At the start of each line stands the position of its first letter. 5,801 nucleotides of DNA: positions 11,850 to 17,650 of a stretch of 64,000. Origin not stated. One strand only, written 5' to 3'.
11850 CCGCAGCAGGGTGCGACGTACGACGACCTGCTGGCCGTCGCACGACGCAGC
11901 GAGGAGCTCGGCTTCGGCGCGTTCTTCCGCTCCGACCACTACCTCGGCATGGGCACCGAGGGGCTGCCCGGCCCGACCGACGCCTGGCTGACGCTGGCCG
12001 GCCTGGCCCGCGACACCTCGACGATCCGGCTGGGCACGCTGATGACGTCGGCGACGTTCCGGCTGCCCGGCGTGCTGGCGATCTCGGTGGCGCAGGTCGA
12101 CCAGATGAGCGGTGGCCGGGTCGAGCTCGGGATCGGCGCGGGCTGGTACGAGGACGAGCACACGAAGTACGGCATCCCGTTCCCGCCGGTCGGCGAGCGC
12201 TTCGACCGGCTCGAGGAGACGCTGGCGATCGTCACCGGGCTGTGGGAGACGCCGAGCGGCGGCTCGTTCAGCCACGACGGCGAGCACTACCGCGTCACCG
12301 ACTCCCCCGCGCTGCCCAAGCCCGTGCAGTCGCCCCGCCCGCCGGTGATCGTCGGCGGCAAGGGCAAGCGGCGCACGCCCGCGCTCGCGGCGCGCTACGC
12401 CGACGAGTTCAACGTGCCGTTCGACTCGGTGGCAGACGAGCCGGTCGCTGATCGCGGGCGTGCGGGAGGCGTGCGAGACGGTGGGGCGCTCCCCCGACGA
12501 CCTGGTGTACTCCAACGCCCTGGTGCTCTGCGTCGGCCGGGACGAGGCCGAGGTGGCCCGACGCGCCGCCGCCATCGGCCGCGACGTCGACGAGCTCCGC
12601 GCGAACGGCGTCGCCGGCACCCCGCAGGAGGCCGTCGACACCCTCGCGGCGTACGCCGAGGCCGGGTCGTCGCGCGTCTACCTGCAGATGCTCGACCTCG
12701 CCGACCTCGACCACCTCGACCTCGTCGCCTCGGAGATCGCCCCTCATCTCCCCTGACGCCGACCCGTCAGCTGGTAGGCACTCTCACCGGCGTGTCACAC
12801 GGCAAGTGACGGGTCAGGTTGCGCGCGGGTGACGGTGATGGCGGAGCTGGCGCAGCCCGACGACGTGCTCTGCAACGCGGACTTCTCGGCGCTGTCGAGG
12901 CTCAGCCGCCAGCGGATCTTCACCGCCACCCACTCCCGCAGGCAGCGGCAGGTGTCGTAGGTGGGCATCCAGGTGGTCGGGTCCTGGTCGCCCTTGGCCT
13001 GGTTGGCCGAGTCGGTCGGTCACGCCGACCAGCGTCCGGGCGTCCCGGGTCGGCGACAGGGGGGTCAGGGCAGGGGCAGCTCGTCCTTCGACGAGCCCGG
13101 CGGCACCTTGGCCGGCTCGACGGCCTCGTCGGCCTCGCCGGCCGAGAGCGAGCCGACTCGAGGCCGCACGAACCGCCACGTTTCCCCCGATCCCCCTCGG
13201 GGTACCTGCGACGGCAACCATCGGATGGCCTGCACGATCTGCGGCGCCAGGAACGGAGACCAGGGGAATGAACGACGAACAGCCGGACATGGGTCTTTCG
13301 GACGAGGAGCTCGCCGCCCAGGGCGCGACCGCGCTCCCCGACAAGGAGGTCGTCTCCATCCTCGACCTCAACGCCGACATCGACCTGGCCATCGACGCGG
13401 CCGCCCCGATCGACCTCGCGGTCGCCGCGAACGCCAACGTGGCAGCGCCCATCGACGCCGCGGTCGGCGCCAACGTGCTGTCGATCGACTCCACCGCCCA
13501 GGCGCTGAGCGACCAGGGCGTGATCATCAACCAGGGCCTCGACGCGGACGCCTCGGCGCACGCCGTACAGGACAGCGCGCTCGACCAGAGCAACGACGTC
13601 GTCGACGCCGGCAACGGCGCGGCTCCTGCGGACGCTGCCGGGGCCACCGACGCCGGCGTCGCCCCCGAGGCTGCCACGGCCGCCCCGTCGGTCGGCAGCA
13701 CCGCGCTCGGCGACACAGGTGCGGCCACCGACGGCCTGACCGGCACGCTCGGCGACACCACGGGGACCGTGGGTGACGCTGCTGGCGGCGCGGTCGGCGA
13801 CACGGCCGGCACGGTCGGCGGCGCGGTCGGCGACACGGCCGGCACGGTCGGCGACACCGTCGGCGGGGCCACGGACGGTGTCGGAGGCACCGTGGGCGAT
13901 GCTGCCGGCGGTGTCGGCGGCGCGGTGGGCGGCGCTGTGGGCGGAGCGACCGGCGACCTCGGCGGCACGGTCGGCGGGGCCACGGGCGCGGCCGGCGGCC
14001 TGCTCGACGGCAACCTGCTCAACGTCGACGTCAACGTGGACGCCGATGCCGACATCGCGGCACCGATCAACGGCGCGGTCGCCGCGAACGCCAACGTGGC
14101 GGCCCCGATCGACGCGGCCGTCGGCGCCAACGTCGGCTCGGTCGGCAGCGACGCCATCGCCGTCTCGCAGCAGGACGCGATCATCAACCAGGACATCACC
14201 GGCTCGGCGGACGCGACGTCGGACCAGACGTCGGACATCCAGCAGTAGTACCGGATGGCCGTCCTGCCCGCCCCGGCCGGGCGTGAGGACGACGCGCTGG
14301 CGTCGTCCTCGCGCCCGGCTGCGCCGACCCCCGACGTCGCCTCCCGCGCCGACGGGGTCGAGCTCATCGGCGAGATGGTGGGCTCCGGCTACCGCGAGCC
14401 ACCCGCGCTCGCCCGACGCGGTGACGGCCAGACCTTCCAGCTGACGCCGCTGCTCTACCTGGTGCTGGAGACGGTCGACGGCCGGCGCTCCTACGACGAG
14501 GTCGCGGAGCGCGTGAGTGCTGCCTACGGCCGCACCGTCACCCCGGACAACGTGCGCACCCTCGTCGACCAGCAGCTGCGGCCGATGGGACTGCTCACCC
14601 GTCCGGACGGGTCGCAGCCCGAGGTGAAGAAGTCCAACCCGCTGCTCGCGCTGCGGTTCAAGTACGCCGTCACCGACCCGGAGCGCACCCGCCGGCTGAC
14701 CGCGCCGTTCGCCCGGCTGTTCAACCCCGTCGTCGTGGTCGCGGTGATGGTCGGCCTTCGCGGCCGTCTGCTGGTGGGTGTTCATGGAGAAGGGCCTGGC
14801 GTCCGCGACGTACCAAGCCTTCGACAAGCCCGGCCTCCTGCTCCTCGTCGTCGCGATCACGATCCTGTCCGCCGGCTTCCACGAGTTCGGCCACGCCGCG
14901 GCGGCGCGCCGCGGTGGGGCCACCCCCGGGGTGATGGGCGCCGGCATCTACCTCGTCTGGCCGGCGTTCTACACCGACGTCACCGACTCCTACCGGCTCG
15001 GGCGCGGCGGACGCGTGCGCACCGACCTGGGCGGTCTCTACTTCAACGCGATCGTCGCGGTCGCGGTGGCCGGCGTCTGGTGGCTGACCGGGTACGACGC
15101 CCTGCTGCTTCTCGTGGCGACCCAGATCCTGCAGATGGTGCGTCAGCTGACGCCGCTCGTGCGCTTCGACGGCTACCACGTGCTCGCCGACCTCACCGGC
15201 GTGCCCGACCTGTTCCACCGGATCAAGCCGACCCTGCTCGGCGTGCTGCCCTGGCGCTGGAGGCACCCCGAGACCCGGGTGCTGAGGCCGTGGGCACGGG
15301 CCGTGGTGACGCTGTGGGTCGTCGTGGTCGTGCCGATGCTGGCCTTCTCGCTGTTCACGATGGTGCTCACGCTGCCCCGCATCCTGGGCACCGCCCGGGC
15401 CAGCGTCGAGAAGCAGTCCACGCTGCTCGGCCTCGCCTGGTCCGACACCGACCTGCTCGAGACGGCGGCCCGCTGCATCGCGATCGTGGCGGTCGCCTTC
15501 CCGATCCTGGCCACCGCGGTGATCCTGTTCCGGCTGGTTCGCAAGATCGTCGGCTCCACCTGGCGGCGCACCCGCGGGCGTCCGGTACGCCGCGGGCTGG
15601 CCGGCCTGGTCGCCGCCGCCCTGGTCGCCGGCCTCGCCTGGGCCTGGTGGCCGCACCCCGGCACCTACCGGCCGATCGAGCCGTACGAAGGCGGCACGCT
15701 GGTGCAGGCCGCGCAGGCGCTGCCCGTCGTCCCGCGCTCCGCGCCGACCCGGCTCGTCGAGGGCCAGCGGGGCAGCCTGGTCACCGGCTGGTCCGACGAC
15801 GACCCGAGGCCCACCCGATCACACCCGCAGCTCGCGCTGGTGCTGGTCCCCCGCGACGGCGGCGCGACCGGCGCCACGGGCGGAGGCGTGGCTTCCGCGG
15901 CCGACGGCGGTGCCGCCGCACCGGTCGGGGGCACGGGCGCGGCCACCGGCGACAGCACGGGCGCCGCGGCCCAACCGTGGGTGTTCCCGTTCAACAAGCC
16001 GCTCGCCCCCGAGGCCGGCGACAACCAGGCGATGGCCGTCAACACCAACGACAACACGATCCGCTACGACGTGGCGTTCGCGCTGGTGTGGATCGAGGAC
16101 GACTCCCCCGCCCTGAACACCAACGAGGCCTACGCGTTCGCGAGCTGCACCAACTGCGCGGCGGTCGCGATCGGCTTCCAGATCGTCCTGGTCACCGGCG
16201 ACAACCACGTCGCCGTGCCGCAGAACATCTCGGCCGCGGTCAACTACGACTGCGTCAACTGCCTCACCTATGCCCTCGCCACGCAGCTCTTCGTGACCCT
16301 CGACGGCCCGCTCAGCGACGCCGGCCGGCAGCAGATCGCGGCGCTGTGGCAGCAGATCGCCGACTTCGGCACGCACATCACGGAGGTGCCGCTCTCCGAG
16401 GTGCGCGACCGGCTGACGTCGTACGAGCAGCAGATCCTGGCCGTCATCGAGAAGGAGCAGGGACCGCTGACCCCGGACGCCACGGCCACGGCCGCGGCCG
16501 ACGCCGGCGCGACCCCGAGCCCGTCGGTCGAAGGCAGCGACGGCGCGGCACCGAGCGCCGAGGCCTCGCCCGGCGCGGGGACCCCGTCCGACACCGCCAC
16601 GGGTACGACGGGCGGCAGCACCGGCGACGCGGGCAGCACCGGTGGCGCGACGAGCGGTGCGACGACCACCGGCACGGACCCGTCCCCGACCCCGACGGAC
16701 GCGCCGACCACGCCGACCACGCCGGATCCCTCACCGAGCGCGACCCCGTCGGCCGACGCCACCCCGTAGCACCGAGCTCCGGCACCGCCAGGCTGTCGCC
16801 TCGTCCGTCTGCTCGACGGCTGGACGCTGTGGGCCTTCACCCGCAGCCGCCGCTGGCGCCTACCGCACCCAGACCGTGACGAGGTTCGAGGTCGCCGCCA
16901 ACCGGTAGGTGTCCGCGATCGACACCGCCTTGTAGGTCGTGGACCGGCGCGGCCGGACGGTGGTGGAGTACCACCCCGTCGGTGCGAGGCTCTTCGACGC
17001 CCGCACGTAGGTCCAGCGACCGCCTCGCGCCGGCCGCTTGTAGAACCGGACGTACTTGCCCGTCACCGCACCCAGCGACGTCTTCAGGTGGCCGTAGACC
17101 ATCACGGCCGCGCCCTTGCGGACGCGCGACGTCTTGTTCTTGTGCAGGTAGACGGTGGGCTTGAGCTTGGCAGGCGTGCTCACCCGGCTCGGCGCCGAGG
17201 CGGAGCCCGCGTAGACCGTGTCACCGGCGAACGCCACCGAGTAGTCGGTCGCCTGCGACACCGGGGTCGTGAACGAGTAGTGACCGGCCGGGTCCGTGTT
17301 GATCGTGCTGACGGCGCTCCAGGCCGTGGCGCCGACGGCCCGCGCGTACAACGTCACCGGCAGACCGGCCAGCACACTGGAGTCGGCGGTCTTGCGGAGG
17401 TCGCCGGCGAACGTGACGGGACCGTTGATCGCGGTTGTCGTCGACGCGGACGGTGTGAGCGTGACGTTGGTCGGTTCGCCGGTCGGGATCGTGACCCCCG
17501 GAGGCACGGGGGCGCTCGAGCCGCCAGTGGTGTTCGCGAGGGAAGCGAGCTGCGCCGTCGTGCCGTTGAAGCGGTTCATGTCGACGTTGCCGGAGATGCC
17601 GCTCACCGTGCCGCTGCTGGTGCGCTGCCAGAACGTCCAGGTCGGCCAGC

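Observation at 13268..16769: Candidate system A: repeat protein paired with an RRE(PqqD)-like::M50 membrane metalloprotease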

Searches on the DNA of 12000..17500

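Call 45: search_rna_families(source=window, start=12000, end=17500, threshold=evalue, max_evalue=1)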
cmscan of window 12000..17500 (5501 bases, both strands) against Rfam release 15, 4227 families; matches with E-value up to 1: 1.
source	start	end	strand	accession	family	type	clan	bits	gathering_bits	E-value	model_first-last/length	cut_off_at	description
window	13589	13660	-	RF01059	mir-598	Gene; miRNA;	-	24.1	69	0.12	1-80/80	no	mir-598 microRNA precursor family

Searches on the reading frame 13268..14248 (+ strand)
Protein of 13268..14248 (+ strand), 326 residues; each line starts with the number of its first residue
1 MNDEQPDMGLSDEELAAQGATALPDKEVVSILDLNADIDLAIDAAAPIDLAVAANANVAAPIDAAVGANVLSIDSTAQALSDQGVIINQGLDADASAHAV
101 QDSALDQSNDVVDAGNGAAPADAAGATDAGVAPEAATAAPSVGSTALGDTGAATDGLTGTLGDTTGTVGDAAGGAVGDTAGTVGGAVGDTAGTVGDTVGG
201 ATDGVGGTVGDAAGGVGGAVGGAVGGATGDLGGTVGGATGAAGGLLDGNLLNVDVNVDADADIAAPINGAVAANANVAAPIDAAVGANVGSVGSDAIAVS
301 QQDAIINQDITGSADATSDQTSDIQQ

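Call 4: search_protein_families(library=pfam, proteins=[window:13268-14248:+], max_evalue=1)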
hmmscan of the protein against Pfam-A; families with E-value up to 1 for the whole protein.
window:13268-14248:+ (326 aa): 0 families

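Call 5: search_protein_families(library=ncbifam, proteins=[window:13268-14248:+], max_evalue=1)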
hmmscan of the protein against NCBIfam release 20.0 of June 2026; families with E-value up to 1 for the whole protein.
window:13268-14248:+ (326 aa): 0 families

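Call 6: find_homologous_proteins(query=window:13268-14248:+)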
Query window:13268-14248:+ (326 aa): 3228 proteins with E <= 0.001 among 8000 candidates; the best 120 are listed.
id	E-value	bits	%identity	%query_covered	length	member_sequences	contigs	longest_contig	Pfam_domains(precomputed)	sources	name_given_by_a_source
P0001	1.8e-129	450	80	97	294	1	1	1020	-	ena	-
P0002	1.2e-126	440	83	100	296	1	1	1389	-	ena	-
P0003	1.2e-126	440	84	100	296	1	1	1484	-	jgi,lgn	jgi:hypothetical protein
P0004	3.1e-126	439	84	100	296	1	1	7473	-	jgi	-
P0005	7.8e-126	438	83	100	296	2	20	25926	-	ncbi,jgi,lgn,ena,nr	ncbi:MAG TPA: hypothetical protein VFP51_05575 [Nocardioidaceae bacterium]|jgi:hypothetical protein|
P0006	9.4e-126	438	83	100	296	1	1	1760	-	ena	-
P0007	2.9e-125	436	79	100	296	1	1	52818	-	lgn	-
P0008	4.8e-125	435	72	100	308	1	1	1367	-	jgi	-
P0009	9.8e-123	428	81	100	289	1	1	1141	-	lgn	-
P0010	5.7e-114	399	73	100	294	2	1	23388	-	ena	-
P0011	9.9e-104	365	71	100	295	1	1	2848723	-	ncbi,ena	-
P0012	3.6e-99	350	65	100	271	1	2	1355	-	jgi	jgi:hypothetical protein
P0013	4.6e-91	324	65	100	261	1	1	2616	-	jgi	jgi:hypothetical protein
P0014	6.5e-90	320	93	34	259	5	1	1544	-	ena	-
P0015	2.9e-88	314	90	35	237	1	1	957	-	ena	-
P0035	8.4e-79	283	66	49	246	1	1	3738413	-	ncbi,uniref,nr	ncbi:peptidoglycan-binding protein [Pseudonocardia cypriaca]|uniref:Peptidoglycan-binding protein n=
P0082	1.0e-71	260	56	100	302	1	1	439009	-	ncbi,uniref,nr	ncbi:hypothetical protein L2K70_16305 [Nocardioides KLBMP 9356]|uniref:Peptidoglycan-binding protein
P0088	6.7e-71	257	76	33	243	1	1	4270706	-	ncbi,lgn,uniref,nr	ncbi:peptidoglycan-binding protein [Nocardioides panaciterrulae]|uniref:Peptidoglycan-binding protei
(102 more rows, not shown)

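Call 25: predict_structure(alignment_id=A2)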
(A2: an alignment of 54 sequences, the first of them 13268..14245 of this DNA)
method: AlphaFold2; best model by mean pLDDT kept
length: 326 residues; sequences in the alignment: 54
mean_pLDDT: 47.9   pTM: 0.19
mean pLDDT of the five models: 47.9, 43.5, 42.9, 41.2, 39.5
residues with pLDDT >= 90: 0; 70-90: 22; 50-70: 100; < 50: 204
segments of 3 or more residues with pLDDT < 50: 1-5, 21-29, 44-47, 59-65, 67-78, 115-127, 129-132, 136-250, 258-262, 265-270, 282-284, 286-291
pLDDT, mean of each block of 10 residues (from residue 1): 50 62 46 52 49 50 46 46 61 71 72 52 45 47 41 38 36 33 31 29 35 35 37 35 41 51 47 50 49 52 61 71 65
secondary structure, 60 per line:
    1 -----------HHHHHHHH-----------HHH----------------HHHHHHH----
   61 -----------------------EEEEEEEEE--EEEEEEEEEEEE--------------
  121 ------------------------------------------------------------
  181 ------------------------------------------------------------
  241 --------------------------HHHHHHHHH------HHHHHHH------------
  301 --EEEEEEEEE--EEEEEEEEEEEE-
elements in order: H12-19 H50-56 E84-92 E95-106 H267-275 H282-288 E303-311 E314-325

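Call 50: search_protein_families(library=padloc, proteins=[window:13268-14245:+], max_evalue=1)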
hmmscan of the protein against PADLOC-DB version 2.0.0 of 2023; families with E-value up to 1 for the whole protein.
window:13268-14245:+ (326 aa): 0 families

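Call 89: list_cluster_members(proteins=[P0035, P0088, P0082, window:13268-14245:+])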
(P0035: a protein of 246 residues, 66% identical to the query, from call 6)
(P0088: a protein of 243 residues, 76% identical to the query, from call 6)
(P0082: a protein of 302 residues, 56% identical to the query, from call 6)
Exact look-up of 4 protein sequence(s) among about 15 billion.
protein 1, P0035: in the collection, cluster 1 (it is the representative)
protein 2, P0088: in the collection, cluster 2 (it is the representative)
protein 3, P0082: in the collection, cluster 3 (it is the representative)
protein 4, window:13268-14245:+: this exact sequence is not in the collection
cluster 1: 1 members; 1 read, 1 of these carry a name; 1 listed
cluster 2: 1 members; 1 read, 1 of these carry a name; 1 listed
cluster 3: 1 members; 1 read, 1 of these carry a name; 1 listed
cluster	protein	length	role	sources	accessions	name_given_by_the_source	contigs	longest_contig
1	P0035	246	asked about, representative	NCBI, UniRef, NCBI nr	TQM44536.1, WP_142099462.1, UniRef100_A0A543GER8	peptidoglycan-binding protein [Pseudonocardia cypriaca] | Peptidoglycan-binding protein n=1 Tax=Pseudonocardia cypriaca TaxID=882449 ...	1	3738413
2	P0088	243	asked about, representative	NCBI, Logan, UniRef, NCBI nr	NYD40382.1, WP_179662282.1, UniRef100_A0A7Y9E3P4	peptidoglycan-binding protein [Nocardioides panaciterrulae] | Peptidoglycan-binding protein n=1 Tax=Nocardioides panaciterrulae TaxID=661492 ...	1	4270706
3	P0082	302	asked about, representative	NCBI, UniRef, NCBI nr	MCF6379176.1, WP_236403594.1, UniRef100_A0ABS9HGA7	hypothetical protein L2K70_16305 [Nocardioides KLBMP 9356] | Peptidoglycan-binding protein n=1 Tax=Nocardioides potassii TaxID=2911371 ... | hypothetical protein [Nocardioides potassii]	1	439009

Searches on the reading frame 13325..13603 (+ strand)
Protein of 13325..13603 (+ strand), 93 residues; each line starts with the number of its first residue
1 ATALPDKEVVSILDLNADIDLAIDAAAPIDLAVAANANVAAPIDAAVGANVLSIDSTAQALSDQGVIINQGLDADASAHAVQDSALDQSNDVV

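Call 38: search_protein_representatives(alignment_id=A5)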
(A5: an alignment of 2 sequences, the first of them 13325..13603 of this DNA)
Query: 2 sequences, 93 profile positions. Proteins with E-value up to 0.001 (for the whole library): 410; up to 1e-10: 298; up to 1e-30: 60. The best 150 are listed.
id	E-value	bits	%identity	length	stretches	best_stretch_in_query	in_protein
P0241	8.5e-60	215.2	-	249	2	1-93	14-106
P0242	1.9e-58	210.8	-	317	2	11-91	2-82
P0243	2.0e-55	201.2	-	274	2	1-87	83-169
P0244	1.1e-53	195.5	-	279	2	4-93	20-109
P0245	1.2e-53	195.4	-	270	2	1-88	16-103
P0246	1.5e-53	195.1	-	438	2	2-92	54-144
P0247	3.7e-53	193.9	-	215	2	2-89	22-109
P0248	3.3e-52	190.8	-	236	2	2-92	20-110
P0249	6.5e-52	189.9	-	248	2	2-88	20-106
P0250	1.1e-49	182.7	-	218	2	2-90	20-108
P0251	2.0e-49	181.9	-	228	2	2-93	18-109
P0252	5.7e-48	177.3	-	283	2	12-89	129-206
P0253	6.3e-48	177.1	-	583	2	2-90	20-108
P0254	7.3e-48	176.9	-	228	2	10-89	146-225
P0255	4.3e-47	174.5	-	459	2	11-88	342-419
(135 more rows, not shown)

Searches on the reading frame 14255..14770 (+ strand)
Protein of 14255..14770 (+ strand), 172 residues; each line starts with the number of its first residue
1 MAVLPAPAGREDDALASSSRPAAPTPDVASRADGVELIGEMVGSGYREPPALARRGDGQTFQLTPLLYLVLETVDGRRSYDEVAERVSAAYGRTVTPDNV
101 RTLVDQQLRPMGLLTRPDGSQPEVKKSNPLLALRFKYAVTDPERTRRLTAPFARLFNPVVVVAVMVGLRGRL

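Call 4: search_protein_families(library=pfam, proteins=[window:14255-14770:+], max_evalue=1)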
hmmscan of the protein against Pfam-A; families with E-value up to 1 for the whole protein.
window:14255-14770:+ (172 aa): 1 family
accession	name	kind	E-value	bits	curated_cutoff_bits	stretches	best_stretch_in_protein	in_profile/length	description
PF05402.18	PqqD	-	0.21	12.4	23.4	1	57-94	9-46/67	Coenzyme PQQ synthesis protein D (PqqD)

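Call 5: search_protein_families(library=ncbifam, proteins=[window:14255-14770:+], max_evalue=1)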
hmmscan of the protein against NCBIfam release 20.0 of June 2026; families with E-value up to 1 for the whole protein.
window:14255-14770:+ (172 aa): 2 families
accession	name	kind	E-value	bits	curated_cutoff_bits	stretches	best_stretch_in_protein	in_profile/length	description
NF041824.1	daptide_HExxH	equivalog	4.2e-05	22.8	300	1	51-166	19-131/379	daptide biosynthesis intramembrane metalloprotease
NF050149.1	RiPP_bind_ApyI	equivalog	0.00013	21.3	200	1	57-115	205-259/260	RiPP maturation protein ApyI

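Call 24: search_solved_structures(query=A4, max_evalue=10, show_alignments=3)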
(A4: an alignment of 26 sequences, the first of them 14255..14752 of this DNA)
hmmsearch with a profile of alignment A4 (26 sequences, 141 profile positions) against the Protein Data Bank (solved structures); distinct sequences matched with E-value up to 10: 9.
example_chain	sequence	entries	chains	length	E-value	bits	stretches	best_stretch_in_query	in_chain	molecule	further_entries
1uyj_A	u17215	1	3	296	0.15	14.8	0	57-81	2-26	EPSILON-TOXIN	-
7lhk_A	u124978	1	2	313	0.3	13.9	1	44-80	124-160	Nuclear elongation and deformation protein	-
2pop_A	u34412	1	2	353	0.31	13.8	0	35-84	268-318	Mitogen-activated protein kinase kinase kinase 7-interacting protein 1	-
6tzy_A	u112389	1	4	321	0.31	13.8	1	44-80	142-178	Nuclear elongation and deformation protein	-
6tzz_A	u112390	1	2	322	0.32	13.8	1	44-80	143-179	Nuclear elongation and deformation protein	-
8xi8_A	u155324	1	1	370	0.37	13.6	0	35-84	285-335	TGF-beta-activated kinase 1 and MAP3K7-binding protein 1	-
2pom_A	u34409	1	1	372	0.37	13.6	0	35-84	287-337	Mitogen-activated protein kinase kinase kinase 7-interacting protein 1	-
9d16_A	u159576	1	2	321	0.39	13.5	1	44-80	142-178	Nuclear elongation and deformation protein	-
2j4o_A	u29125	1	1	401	0.46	13.3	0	35-84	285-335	MITOGEN-ACTIVATED PROTEIN KINASE KINASE KINASE 7-INTERACTING PROTEIN 1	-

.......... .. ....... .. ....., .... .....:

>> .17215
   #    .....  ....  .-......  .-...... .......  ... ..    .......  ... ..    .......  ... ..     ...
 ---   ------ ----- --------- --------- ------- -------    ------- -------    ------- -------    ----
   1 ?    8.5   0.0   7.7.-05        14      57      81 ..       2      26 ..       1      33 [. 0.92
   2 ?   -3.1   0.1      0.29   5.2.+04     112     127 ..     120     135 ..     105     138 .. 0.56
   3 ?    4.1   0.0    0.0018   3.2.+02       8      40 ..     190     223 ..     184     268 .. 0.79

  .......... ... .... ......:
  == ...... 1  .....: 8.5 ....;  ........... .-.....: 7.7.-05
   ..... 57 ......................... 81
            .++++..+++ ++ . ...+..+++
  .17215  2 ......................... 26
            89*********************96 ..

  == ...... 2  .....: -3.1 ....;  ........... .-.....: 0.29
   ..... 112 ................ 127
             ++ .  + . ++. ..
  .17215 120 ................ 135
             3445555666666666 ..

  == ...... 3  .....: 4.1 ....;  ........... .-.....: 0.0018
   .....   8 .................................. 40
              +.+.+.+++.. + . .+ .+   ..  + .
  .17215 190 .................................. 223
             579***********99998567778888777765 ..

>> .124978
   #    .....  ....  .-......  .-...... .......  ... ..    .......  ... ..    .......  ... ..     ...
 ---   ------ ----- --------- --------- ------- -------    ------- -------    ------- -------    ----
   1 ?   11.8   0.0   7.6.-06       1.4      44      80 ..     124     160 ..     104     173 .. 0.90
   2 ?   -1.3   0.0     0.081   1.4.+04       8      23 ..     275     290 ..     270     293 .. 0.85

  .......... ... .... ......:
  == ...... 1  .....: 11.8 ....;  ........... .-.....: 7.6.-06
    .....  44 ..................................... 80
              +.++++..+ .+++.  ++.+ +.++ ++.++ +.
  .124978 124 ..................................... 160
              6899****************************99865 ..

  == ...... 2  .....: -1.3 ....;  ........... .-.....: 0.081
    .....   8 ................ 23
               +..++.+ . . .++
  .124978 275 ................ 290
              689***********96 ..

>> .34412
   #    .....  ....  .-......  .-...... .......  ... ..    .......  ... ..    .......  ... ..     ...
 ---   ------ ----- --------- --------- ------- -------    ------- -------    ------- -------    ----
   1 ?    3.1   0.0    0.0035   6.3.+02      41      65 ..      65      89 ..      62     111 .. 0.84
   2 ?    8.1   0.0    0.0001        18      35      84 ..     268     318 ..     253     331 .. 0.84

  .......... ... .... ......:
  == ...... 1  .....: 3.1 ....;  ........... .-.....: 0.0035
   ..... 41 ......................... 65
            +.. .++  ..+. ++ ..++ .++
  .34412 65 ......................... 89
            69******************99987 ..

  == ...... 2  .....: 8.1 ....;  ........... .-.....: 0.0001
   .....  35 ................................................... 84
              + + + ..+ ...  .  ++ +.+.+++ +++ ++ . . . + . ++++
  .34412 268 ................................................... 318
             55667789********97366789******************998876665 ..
